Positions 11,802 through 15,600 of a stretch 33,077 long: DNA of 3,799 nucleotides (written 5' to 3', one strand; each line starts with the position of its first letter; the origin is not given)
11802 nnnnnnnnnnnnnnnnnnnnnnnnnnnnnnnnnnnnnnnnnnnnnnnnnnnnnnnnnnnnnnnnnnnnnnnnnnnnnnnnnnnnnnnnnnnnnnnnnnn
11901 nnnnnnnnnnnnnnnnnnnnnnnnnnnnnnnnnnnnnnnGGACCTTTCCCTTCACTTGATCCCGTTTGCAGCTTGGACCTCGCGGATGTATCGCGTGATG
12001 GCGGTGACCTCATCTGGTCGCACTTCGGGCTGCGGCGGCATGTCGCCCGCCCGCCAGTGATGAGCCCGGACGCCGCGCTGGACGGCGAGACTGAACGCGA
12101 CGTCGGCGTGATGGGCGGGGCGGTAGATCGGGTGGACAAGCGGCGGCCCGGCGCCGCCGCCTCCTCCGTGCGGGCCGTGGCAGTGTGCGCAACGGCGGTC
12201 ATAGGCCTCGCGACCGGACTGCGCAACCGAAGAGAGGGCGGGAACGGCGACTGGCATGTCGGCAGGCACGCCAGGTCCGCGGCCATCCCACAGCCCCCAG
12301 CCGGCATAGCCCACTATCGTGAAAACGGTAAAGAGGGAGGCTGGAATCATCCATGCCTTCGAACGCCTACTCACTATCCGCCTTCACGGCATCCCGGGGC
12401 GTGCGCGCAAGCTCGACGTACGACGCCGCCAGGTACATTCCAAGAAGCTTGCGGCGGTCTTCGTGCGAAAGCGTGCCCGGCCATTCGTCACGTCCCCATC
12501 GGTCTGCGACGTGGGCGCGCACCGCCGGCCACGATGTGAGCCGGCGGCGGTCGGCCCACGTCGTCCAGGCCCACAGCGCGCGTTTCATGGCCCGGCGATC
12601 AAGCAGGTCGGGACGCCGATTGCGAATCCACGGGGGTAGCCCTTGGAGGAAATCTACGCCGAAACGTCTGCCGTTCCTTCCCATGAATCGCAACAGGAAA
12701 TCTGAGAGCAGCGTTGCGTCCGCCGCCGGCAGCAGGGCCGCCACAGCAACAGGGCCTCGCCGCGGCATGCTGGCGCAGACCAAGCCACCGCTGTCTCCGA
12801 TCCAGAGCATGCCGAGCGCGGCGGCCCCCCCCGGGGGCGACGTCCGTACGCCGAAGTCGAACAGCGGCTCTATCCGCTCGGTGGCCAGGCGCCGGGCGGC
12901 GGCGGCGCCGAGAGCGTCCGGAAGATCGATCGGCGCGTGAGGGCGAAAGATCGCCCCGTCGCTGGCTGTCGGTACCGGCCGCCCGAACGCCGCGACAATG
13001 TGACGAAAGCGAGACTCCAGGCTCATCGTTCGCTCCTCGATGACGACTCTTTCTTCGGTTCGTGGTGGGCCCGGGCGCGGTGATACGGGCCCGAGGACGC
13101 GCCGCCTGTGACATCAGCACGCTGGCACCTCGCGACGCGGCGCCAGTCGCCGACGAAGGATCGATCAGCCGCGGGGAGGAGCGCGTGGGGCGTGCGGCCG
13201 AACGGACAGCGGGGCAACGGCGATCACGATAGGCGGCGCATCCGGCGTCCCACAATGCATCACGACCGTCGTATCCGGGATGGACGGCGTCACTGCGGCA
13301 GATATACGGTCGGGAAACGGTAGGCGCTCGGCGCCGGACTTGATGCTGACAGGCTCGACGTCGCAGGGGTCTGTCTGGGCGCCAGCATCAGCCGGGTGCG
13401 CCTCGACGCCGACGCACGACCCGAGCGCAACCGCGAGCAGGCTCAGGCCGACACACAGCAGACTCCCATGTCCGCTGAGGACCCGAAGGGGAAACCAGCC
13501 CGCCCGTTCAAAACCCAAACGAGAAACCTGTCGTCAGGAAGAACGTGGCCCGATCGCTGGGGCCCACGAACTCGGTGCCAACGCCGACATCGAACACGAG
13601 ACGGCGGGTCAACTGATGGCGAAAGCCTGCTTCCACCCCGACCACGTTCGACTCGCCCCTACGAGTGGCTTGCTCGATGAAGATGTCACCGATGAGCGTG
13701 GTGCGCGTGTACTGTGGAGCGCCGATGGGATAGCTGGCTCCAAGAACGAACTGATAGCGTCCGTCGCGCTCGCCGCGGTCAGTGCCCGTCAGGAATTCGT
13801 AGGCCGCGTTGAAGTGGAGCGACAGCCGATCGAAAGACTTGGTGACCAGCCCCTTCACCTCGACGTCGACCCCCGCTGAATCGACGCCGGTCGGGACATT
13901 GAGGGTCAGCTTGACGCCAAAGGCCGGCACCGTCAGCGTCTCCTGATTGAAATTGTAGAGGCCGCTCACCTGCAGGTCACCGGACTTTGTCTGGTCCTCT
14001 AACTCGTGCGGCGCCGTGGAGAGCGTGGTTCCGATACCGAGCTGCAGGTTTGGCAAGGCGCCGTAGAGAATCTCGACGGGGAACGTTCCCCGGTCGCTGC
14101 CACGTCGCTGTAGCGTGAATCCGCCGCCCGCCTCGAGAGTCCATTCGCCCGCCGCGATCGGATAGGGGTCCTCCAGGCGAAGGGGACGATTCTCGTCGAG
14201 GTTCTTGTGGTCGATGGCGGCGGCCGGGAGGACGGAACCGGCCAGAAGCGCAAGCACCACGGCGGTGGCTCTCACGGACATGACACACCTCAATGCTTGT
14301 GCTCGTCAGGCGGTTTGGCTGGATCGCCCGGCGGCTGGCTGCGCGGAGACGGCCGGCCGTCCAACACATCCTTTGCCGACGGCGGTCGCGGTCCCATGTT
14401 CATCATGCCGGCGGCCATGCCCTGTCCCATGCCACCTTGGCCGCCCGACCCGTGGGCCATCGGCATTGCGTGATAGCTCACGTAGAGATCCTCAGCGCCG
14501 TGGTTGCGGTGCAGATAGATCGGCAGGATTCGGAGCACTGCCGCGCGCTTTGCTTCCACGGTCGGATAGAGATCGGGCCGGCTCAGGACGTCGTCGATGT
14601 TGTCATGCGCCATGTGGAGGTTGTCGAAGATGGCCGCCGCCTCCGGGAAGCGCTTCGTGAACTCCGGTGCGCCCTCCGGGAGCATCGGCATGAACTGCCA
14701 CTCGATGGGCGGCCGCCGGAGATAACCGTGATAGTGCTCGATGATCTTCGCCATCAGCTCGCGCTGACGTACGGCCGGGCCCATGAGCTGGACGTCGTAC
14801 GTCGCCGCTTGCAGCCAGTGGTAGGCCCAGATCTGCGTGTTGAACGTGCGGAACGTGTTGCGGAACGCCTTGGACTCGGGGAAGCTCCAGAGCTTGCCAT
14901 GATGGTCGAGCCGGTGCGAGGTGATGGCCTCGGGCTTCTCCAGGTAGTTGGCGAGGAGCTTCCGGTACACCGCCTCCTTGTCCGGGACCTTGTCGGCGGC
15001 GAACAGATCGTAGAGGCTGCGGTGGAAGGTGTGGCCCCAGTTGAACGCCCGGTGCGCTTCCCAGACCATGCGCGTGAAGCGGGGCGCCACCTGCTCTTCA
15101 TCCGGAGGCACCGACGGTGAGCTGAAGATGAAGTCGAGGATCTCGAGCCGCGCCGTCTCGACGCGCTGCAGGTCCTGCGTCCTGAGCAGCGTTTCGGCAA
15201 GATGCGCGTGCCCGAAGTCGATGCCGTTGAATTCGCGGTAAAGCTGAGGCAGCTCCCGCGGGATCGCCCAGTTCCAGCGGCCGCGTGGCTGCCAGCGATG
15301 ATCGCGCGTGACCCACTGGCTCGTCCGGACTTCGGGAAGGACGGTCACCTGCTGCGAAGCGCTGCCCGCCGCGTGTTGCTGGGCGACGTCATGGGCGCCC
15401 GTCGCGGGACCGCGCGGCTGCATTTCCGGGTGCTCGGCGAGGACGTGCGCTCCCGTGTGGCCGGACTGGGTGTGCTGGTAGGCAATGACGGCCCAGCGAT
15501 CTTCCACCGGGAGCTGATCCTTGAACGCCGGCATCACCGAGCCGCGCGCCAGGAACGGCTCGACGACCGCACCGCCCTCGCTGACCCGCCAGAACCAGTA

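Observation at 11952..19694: Candidate extracellular electron-transfer / Fe(II)-oxidation-like module: Cyc2-like porin-cytochrome plus four further c-type cytochromes and a second OMP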

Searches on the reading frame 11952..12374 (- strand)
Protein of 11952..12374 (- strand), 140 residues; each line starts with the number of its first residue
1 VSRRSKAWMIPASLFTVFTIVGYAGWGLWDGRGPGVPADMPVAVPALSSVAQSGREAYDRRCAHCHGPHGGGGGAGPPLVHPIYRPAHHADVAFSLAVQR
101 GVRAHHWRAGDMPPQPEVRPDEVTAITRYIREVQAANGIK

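Call 4: search_protein_families(library=pfam, proteins=[window:11952-12374:-], max_evalue=0.1)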
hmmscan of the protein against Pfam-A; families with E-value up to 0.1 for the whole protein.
window:11952-12374:- (140 aa): 2 families
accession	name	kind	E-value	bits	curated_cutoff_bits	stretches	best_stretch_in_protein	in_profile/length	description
PF00034.26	Cytochrom_C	-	1.4e-12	49.2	21.3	1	52-133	2-89/90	Cytochrome c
PF13442.11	Cytochrome_CBB3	-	1.7e-08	35.1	27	1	51-130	3-68/68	Cytochrome C oxidase, cbb3-type, subunit III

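Call 5: search_protein_families(library=ncbifam, proteins=[window:11952-12374:-], max_evalue=0.1)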
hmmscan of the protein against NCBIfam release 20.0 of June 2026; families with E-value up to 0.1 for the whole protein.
window:11952-12374:- (140 aa): 9 families
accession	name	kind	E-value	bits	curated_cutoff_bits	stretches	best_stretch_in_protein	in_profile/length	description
TIGR00782.1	ccoP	equivalog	8.5e-05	22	179.95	1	45-134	100-193/285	cytochrome-c oxidase, cbb3-type subunit III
TIGR04494.1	c550_PedF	equivalog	0.00017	21.5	122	1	52-130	52-127/133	cytochrome c-550 PedF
NF050122.1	bc1_QcrC_actin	exception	0.00031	20.1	200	1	48-132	38-116/253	cytochrome bc1 complex diheme cytochrome c subunit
NF011054.0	PRK14486.1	equivalog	0.00095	18.7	447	1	49-135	213-292/294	putative bifunctional cbb3-type cytochrome c oxidase subunit II/cytochrome c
NF045773.1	cytochro_C550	exception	0.0098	15.8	125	1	50-81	48-78/118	cytochrome c550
TIGR03806.1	chp_HNE_0200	subfamily_domain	0.021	14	313.3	1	45-76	204-235/314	SO2930 family diheme c-type cytochrome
TIGR03872.1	cytochrome_MoxG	equivalog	0.025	14.7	147.8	1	49-135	42-123/133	cytochrome c(L), periplasmic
TIGR02603.1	CxxCH_TIGR02603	domain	0.053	13.5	68.15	1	51-80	3-32/134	putative heme-binding domain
TIGR03874.1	4cys_cytochr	equivalog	0.062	13.1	161.75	1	51-81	33-63/143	c-type cytochrome, methanol metabolism-related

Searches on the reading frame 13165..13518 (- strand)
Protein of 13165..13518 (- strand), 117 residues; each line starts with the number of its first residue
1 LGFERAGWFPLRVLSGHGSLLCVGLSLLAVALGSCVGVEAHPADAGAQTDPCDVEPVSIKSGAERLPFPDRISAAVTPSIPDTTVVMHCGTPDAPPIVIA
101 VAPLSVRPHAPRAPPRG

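Call 4: search_protein_families(library=pfam, proteins=[window:13165-13518:-], max_evalue=0.1)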
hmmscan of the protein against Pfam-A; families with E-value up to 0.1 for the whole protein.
window:13165-13518:- (117 aa): 0 families

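Call 5: search_protein_families(library=ncbifam, proteins=[window:13165-13518:-], max_evalue=0.1)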
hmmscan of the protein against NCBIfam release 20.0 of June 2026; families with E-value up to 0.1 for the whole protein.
window:13165-13518:- (117 aa): 0 families

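Call 44: search_protein_families(library=pfam, proteins=[window:13165-13518:-], max_evalue=10)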
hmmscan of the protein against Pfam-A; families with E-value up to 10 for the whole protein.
window:13165-13518:- (117 aa): 0 families
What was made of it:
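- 13165..13518 (-): Small putative lipoprotein (117 aa, ..ALGSC..). No family match (calls 4, 5, 44).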

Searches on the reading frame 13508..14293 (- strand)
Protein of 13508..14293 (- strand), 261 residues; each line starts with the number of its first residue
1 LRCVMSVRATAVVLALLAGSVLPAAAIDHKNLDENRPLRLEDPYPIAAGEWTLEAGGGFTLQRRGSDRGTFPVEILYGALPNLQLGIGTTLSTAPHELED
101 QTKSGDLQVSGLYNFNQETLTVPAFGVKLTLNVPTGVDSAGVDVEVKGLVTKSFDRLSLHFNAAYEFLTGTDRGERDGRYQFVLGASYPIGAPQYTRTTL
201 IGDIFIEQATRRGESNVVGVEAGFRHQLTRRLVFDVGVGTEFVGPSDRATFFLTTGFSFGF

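Call 4: search_protein_families(library=pfam, proteins=[window:13508-14293:-], max_evalue=0.1)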
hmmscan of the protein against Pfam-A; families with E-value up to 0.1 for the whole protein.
window:13508-14293:- (261 aa): 2 families
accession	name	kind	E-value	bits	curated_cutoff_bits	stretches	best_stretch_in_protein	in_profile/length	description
PF13557.12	Phenol_MetA_deg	-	5.4e-08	33.6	22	1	76-242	42-227/242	Putative MetA-pathway of phenol degradation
PF13609.12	Porin_4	-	0.0014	18.9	27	1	84-239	156-303/310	Gram-negative porin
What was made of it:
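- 13508..14293 (-): Small outer-membrane beta-barrel of the Phenol_MetA_deg family (261 aa; likely start at 14281). Partner of the 553-aa protein. Pfam 33.6 bits against a cut-off of 22 (call 4).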

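Call 5: search_protein_families(library=ncbifam, proteins=[window:13508-14293:-], max_evalue=0.1)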
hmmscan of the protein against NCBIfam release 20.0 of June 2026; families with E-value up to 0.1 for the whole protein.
window:13508-14293:- (261 aa): 0 families

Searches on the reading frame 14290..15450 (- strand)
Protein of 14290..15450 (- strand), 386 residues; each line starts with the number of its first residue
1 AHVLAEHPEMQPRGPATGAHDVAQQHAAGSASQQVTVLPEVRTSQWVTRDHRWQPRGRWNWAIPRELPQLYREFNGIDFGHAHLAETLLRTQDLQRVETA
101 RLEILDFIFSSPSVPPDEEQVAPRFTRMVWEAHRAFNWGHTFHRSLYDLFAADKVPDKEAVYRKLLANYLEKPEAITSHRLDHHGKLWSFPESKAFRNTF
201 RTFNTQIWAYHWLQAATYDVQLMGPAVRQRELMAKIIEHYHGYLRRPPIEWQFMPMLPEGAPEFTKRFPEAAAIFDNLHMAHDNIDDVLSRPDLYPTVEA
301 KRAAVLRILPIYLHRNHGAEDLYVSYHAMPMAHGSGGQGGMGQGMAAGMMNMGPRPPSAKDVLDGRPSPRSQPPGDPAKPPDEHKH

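Call 44: search_protein_families(library=pfam, proteins=[window:14290-15450:-], max_evalue=10)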
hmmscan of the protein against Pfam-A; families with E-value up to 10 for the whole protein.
window:14290-15450:- (386 aa): 0 families

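Call 57: find_homologous_proteins(query=window:14290-15450:-, max_evalue=0.001)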
Query window:14290-15450:- (386 aa): 494 proteins with E <= 0.001 among 2472 candidates; the best 120 are listed.
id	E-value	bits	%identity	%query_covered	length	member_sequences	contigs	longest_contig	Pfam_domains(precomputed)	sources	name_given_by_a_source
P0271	5.0e-236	801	89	100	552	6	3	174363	PF13442.12,PF00034.27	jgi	jgi:mono/diheme cytochrome c family protein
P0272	1.6e-212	724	83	96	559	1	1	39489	PF13442.12,PF00034.27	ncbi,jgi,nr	ncbi:MAG TPA: cytochrome c [Methylomirabilota bacterium]|jgi:mono/diheme cytochrome c family protein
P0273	3.8e-211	719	82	98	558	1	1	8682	PF13442.12,PF00034.27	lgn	-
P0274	1.4e-208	711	79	99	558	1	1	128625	PF13442.12,PF00034.27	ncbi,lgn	-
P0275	4.9e-197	673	83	89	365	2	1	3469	-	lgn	-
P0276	1.1e-185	635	79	89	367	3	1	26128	-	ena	-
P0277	1.8e-179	615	78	89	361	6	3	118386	-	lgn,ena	-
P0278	2.8e-177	608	79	84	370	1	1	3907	-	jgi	jgi:hypothetical protein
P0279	5.7e-175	600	78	87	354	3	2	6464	-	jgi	jgi:hypothetical protein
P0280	5.3e-174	597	76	84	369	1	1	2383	-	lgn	-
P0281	1.1e-173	596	75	90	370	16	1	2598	-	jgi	jgi:hypothetical protein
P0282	1.3e-173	596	75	87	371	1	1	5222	-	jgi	jgi:hypothetical protein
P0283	1.6e-173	595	74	87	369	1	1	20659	-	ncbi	-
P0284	2.4e-173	595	74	89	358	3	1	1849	-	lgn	-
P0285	2.1e-172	592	74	86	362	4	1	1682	-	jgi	-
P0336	2.4e-158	545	70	89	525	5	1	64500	PF13442.12,PF00034.27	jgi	jgi:mono/diheme cytochrome c family protein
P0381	6.0e-154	531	64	93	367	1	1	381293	-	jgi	jgi:hypothetical protein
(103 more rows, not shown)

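Call 58: find_encoding_contigs(protein=P0381, flank=7000, max_places=2)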
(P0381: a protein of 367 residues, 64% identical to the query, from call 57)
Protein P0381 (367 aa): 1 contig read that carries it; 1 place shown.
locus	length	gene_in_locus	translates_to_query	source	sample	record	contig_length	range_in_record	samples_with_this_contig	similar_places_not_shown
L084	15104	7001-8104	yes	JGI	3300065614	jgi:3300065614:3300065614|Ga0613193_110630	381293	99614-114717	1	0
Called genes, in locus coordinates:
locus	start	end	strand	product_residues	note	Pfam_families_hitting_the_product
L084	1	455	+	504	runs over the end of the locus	PF00004:AAA, PF17862:AAA_lid_3 (weak)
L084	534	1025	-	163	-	-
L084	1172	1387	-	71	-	-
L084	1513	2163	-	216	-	PF19897:DUF6370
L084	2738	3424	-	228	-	-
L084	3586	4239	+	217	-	-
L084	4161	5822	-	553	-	-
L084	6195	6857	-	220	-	PF19897:DUF6370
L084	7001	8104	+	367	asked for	-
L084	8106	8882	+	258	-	PF13557:Phenol_MetA_deg (weak)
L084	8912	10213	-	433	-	PF03562:MltA, PF06725:3D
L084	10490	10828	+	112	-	PF02416:TatA_B_E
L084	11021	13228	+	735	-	PF11067:DUF2868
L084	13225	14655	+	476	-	PF01926:MMR_HSR1, PF11981:DUF3482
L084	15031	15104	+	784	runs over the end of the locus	PF13439:Glyco_transf_4, PF00534:Glycos_transf_1, PF13692:Glyco_trans_1_4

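Call 59: find_encoding_contigs(protein=P0336, flank=7000, max_places=2)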
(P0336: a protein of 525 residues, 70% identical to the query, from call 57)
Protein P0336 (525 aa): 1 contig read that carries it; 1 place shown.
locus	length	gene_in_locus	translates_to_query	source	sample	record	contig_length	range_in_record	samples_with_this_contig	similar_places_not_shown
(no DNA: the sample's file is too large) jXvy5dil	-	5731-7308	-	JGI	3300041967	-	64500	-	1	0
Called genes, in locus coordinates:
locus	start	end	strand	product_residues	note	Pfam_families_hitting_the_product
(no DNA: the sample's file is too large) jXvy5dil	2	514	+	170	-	?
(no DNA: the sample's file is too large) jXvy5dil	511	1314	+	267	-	PF01145:Band_7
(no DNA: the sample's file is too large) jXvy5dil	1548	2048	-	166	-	PF00589:Phage_integrase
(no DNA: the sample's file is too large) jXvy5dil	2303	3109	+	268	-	-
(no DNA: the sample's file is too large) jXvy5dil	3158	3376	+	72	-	-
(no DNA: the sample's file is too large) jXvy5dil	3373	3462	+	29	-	-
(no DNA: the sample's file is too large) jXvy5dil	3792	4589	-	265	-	PF28289:BV97_02767 (faint)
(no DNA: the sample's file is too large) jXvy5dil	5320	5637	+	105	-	-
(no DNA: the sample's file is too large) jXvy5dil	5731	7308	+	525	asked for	PF00034:Cytochrom_C, PF13442:Cytochrome_CBB3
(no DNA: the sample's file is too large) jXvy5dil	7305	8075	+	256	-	PF13557:Phenol_MetA_deg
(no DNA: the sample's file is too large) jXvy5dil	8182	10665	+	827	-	PF04945:YHS, PF19335:HMBD, PF00122:E1-E2_ATPase, PF00702:Hydrolase, PF08282:Hydrolase_3 (faint)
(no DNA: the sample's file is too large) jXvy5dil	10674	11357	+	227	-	-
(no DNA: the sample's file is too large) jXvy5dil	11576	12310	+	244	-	-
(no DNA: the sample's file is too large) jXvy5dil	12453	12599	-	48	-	-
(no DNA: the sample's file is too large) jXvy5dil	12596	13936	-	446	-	PF02606:LpxK (faint)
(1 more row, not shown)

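Call 87: search_solved_structures(query=A4, max_evalue=10)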
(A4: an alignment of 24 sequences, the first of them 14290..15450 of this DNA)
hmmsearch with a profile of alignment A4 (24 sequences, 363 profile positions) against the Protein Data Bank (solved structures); distinct sequences matched with E-value up to 10: 0.
